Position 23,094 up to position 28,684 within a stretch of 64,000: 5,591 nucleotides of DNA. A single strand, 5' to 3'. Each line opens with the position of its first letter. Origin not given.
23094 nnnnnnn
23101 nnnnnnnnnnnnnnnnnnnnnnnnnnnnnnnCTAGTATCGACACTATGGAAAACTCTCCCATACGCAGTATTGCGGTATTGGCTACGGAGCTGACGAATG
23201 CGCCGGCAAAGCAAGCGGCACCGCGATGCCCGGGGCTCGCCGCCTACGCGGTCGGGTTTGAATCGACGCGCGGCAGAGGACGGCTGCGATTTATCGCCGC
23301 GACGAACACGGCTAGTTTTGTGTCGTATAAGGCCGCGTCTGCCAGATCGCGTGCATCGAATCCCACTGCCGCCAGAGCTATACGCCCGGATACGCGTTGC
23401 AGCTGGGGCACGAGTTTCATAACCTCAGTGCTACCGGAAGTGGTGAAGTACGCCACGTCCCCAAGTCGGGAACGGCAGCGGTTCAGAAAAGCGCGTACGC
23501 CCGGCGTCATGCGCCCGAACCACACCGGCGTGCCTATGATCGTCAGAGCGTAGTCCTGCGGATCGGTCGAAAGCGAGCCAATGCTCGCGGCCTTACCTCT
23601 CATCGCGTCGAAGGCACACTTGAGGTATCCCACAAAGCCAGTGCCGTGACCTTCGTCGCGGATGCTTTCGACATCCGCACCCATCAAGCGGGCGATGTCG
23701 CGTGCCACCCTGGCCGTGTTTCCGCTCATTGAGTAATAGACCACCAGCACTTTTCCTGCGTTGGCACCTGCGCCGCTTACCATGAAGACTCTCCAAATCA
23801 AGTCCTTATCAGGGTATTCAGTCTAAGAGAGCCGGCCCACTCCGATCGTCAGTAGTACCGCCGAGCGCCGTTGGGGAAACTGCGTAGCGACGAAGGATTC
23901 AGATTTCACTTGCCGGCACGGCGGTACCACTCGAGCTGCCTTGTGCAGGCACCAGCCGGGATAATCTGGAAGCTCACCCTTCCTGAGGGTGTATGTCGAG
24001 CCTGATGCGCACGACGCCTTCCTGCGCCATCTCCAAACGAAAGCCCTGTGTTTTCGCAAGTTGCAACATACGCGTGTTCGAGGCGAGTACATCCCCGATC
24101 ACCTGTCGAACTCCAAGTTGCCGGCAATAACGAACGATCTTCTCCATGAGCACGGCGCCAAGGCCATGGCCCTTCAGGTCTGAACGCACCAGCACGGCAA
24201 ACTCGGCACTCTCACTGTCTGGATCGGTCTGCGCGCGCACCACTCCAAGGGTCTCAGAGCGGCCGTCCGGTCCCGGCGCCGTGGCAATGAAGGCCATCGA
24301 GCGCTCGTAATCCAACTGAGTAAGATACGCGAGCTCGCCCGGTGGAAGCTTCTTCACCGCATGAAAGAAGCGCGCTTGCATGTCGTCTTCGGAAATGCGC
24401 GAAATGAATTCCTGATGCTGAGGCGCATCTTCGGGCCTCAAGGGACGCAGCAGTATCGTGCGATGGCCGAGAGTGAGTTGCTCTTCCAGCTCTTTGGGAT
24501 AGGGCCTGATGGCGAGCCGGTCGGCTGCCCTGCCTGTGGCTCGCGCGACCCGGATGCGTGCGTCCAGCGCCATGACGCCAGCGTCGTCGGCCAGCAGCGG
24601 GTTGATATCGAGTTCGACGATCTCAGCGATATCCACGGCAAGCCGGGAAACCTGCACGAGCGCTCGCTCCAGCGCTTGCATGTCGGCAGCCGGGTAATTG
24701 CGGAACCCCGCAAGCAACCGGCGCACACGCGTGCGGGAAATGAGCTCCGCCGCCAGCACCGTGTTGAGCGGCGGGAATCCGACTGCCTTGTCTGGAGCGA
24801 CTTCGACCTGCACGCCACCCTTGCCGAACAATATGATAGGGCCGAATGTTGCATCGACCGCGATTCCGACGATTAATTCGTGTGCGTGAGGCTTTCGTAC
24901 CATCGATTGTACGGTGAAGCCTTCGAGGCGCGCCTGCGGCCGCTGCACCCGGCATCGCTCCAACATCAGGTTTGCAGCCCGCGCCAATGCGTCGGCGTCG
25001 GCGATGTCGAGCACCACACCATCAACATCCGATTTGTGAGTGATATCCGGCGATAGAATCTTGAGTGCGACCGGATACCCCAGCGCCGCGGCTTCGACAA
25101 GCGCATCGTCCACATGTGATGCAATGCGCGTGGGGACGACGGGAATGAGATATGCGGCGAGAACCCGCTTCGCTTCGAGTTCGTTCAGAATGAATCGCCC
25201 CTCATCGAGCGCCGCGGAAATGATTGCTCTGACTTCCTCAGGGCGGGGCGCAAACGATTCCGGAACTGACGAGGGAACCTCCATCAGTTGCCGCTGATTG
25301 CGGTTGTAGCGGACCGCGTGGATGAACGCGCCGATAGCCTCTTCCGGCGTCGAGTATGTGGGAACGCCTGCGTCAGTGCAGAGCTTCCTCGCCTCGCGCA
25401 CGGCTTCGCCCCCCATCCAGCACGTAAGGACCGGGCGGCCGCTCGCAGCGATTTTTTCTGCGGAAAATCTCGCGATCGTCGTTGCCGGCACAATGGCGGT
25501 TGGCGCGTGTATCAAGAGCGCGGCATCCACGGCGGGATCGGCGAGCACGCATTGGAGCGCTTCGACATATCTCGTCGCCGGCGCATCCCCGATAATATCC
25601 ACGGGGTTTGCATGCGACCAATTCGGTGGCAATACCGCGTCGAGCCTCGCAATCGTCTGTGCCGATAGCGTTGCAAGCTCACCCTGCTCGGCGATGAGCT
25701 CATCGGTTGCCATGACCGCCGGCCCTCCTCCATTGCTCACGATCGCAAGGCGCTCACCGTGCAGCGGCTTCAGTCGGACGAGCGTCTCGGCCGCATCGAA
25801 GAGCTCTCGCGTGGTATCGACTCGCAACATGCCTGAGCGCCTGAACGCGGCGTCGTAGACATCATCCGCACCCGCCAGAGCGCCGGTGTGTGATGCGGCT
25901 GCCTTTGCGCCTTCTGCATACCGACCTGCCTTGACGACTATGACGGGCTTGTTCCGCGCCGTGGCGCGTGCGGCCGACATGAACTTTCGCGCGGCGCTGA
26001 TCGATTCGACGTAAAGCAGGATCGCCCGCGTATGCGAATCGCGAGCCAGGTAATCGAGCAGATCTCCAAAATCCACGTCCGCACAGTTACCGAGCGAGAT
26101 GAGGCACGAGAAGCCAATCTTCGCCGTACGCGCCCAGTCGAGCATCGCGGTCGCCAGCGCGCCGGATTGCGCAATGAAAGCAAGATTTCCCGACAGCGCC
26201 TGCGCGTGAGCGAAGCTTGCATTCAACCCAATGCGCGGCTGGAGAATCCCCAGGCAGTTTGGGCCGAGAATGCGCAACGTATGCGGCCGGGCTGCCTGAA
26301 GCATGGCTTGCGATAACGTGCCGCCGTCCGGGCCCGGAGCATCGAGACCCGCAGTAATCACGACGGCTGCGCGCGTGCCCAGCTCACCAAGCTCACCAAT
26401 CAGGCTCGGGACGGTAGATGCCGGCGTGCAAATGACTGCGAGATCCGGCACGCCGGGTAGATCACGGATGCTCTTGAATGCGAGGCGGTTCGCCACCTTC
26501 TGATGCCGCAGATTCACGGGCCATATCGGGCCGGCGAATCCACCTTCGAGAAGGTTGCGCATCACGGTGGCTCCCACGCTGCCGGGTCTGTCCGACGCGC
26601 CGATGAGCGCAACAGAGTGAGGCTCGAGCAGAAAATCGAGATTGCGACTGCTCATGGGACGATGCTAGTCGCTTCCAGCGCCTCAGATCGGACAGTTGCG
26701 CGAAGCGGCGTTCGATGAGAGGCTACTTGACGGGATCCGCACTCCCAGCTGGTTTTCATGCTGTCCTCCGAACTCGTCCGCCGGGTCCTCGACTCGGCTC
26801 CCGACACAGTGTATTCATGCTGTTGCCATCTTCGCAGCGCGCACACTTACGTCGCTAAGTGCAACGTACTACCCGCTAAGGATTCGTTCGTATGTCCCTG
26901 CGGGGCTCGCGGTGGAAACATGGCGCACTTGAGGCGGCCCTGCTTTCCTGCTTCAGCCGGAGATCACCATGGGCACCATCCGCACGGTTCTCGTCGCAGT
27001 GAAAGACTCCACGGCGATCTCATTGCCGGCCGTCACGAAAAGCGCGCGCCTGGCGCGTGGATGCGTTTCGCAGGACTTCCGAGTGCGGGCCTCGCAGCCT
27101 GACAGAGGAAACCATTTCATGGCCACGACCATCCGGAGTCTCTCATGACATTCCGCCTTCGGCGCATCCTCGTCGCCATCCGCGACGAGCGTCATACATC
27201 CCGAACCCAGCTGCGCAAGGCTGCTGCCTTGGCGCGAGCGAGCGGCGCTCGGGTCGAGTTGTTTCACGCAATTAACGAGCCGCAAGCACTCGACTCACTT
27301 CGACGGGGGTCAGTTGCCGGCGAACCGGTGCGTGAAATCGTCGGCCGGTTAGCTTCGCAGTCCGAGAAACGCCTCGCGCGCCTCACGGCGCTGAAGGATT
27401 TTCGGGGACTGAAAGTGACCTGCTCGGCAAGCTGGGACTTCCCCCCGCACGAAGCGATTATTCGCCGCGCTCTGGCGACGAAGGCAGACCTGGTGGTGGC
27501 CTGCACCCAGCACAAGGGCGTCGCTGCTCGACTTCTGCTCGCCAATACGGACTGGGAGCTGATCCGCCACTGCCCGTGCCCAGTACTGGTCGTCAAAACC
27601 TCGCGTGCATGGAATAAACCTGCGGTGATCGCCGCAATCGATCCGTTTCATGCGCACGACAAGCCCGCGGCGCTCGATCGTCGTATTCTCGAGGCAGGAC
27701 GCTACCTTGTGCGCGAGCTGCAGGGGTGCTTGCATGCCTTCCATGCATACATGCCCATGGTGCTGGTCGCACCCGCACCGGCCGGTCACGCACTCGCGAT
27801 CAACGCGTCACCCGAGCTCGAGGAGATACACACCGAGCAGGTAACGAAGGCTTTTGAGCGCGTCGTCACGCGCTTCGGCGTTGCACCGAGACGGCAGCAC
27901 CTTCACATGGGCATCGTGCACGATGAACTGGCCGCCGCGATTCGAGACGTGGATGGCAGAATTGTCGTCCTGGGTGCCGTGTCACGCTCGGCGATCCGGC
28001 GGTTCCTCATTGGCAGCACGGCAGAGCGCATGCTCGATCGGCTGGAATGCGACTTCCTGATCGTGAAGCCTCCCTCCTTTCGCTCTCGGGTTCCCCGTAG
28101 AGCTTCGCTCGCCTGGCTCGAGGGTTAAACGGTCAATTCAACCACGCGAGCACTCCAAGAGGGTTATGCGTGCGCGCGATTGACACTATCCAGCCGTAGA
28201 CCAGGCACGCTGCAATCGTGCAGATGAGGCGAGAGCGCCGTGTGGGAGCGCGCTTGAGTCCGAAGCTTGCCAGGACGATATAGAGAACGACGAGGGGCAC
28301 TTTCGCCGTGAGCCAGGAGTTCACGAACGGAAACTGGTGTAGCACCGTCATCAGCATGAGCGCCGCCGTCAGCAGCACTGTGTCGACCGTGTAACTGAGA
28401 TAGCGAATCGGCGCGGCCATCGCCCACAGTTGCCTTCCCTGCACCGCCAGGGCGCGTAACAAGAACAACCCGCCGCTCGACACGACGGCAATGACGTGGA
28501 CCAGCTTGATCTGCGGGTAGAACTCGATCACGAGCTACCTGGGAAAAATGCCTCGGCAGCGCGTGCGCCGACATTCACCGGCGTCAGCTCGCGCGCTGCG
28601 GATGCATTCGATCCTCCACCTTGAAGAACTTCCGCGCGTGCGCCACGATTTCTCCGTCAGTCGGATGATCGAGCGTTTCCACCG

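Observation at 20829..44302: Recurrent promoter-proximal box (CTAAG...CTACGG, and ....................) marks a candidate hypoxia regulon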

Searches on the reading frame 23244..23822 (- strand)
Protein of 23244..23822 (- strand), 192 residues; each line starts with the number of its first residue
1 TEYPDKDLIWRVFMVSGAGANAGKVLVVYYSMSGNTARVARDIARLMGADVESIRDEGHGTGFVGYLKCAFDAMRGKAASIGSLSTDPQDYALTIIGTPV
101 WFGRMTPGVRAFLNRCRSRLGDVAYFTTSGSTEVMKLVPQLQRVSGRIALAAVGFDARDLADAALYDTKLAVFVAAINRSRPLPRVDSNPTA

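Call 14: search_protein_families(library=pfam, proteins=[window:23244-23822:-])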
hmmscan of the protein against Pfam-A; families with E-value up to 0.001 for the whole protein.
window:23244-23822:- (192 aa): 3 families
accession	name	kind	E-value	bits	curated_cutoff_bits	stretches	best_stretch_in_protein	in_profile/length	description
PF12682.12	Flavodoxin_4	-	1.2e-10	41.5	24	1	24-150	1-133/155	Flavodoxin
PF12724.12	Flavodoxin_5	-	5.5e-05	23.9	27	0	85-124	38-79/145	Flavodoxin domain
PF03358.20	FMN_red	-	6.4e-05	23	24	1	24-118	2-102/152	NADPH-dependent FMN reductase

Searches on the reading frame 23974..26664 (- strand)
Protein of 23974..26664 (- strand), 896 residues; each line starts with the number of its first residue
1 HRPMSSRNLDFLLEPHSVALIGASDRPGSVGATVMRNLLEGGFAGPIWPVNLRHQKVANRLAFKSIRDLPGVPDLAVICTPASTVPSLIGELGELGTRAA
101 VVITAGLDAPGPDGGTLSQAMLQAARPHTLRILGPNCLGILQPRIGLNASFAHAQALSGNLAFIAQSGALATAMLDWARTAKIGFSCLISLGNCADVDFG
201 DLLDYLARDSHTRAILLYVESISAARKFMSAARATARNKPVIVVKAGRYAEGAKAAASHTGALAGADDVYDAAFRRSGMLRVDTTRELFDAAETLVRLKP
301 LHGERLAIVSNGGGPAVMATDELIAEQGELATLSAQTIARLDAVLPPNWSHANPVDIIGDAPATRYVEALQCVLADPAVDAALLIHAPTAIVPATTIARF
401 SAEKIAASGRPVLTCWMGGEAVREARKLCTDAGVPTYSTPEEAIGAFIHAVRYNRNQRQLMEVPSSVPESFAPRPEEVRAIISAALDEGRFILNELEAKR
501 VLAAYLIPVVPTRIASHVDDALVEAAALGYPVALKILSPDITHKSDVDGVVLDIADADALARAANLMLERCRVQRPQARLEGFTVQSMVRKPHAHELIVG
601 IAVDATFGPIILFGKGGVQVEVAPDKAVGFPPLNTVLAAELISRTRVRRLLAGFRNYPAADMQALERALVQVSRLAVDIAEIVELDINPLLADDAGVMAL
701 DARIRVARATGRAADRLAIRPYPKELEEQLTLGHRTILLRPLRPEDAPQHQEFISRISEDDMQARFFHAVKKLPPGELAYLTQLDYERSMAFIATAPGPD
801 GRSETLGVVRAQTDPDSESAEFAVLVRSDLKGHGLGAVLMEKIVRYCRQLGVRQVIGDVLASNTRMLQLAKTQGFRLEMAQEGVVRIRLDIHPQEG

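Call 14: search_protein_families(library=pfam, proteins=[window:23974-26664:-])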
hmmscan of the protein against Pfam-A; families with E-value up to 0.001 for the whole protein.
window:23974-26664:- (896 aa): 8 families
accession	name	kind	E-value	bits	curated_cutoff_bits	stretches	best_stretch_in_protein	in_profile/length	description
PF13549.11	ATP-grasp_5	-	4.1e-83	278.5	27.6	1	485-706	2-221/221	ATP-grasp domain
PF13607.11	Succ_CoA_lig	-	1.6e-59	200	27.4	1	159-295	2-138/138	Succinyl-CoA ligase like flavodoxin domain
PF13380.12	CoA_binding_2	-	1.2e-25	90.6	22.8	1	17-141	2-114/116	CoA binding domain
PF19045.5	Ligase_CoA_2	-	2.1e-09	38.1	23.7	1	308-450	3-150/162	Ligase-CoA domain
PF00583.31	Acetyltransf_1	-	2.9e-08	34.4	20.7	1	803-875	42-116/116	Acetyltransferase (GNAT) family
PF13302.13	Acetyltransf_3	-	7.2e-08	33.7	25.4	1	737-876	2-138/138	Acetyltransferase (GNAT) domain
PF02629.25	CoA_binding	-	3.7e-07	31.2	22.3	1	15-106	3-97/97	CoA binding domain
PF24948.1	Citrate_synth_N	-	3.9e-05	23.6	83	1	564-706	85-220/232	ATP-citrate synthase ATP-grasp domain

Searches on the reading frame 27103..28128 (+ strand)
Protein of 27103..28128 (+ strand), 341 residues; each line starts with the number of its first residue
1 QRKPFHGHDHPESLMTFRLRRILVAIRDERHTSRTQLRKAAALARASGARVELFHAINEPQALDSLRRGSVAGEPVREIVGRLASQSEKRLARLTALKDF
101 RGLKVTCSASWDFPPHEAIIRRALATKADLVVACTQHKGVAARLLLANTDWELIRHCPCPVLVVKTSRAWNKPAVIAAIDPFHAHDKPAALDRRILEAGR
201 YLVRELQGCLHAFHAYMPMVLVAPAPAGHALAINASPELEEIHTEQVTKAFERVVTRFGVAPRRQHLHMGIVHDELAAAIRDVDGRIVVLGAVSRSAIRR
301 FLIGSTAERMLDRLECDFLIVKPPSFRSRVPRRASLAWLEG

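Call 14: search_protein_families(library=pfam, proteins=[window:27103-28128:+])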
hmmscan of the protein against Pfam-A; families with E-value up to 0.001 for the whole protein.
window:27103-28128:+ (341 aa): 1 family
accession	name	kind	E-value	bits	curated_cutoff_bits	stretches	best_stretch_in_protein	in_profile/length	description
PF00582.32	Usp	-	2.9e-28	99.6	24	2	20-165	3-141/141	Universal stress protein family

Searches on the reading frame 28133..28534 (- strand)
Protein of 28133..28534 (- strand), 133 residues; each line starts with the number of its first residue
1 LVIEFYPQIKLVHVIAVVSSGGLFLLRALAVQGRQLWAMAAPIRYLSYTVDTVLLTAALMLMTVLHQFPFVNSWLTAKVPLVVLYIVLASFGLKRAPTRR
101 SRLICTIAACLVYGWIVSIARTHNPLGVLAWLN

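Call 15: search_protein_families(library=pfam, proteins=[window:28133-28534:-])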
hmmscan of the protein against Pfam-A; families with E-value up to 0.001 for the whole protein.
window:28133-28534:- (133 aa): 1 family
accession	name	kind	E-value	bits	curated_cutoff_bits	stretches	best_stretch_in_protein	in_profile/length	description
PF04247.17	SirB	-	6.8e-31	107.3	30.9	1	6-125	1-120/120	Invasion gene expression up-regulator, SirB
